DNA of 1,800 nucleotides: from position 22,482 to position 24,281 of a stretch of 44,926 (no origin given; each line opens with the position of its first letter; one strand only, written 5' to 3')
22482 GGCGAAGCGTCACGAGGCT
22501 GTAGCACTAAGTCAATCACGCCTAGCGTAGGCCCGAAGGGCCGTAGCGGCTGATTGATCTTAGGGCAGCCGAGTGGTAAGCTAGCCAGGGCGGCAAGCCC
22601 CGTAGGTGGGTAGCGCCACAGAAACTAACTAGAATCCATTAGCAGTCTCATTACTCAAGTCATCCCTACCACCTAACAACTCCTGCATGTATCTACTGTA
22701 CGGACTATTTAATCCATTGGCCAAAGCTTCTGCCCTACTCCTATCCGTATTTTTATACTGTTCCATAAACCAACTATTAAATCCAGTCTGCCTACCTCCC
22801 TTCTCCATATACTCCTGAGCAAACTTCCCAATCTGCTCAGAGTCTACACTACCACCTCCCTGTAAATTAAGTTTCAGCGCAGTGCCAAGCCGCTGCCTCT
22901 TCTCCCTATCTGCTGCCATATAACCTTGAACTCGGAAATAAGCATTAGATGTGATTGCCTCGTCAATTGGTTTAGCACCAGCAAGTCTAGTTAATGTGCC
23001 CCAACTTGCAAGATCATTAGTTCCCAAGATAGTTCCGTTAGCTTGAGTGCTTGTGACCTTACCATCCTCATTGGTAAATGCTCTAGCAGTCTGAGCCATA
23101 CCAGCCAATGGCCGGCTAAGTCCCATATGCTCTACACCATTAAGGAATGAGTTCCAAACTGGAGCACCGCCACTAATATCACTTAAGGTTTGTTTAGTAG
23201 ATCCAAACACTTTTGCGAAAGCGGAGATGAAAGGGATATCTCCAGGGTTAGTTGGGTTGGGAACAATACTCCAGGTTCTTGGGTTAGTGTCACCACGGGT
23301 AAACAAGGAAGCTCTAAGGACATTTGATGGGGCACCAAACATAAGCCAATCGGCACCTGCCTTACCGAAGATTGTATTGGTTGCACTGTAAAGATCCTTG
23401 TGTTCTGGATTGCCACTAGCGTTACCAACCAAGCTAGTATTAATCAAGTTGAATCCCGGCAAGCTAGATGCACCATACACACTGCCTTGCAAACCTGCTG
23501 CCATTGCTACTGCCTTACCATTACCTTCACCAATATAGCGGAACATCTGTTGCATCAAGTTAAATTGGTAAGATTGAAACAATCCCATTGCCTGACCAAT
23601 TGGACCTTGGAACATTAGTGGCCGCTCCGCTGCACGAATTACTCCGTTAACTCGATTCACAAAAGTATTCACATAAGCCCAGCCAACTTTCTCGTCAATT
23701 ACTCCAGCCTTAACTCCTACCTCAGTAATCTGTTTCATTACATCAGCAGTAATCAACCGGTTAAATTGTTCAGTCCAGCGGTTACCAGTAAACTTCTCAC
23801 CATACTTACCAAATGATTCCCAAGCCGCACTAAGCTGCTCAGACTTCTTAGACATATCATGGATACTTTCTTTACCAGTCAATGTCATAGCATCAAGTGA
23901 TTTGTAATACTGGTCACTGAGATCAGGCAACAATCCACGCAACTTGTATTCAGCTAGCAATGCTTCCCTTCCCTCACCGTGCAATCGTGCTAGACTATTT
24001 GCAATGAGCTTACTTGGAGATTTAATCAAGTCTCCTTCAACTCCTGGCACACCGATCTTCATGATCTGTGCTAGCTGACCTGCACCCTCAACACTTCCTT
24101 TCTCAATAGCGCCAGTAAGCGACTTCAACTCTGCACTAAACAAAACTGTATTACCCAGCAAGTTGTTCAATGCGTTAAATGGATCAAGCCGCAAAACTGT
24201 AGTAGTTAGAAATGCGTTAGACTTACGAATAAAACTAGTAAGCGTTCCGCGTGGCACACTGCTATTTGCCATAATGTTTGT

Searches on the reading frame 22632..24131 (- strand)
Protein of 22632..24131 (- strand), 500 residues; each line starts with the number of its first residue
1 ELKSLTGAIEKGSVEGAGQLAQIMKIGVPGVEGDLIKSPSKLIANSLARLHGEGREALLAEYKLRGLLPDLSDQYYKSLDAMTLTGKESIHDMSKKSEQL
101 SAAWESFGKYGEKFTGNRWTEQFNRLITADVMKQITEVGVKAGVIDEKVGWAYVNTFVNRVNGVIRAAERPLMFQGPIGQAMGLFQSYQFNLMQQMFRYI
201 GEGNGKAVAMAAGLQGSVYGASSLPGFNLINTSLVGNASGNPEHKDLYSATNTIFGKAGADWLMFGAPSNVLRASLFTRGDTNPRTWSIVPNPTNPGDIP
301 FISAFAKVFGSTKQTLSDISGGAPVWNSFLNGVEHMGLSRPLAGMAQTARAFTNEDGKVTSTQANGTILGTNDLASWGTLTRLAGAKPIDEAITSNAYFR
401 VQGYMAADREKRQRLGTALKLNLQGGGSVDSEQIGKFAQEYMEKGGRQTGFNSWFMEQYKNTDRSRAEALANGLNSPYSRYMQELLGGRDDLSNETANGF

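Call 87: find_related_loci(query=window:22632-24131:-, collection=viral_contigs, flank=3000)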
Query window:22632-24131:- (500 aa) in viral_contigs; peptide patterns used: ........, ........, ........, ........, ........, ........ (x = any residue, [..] = any of these).
26 stretches matched a pattern; 18 encode a relative of the query (tblastn E <= 1e-3); 18 distinct loci.
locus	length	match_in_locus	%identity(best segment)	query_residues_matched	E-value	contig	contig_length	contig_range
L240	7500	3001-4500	88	1-500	0e+0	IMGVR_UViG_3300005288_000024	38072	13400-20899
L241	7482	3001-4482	89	1-494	0e+0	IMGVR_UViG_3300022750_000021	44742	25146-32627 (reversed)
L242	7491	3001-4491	46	1-491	2e-147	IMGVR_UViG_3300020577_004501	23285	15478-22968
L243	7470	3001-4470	47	1-491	3e-146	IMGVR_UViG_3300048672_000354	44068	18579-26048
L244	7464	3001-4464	46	1-493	6e-146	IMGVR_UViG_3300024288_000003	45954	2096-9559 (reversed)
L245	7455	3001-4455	47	1-490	5e-146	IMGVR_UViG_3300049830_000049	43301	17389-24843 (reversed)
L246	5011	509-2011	45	1-499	3e-145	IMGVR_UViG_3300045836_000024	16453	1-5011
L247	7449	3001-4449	46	1-486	8e-142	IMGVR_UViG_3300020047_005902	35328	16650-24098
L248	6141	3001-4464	46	1-493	6e-141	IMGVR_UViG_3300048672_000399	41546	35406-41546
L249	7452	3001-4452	44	1-486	6e-130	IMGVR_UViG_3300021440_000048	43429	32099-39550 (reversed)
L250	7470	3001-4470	44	1-487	6e-126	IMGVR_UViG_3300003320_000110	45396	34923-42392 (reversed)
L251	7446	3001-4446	40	1-488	2e-115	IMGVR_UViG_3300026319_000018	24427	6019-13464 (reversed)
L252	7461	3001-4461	46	1-490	3e-135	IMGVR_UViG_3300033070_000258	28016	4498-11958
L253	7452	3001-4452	39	1-488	5e-113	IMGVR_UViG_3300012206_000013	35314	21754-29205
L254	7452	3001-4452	39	1-489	2e-111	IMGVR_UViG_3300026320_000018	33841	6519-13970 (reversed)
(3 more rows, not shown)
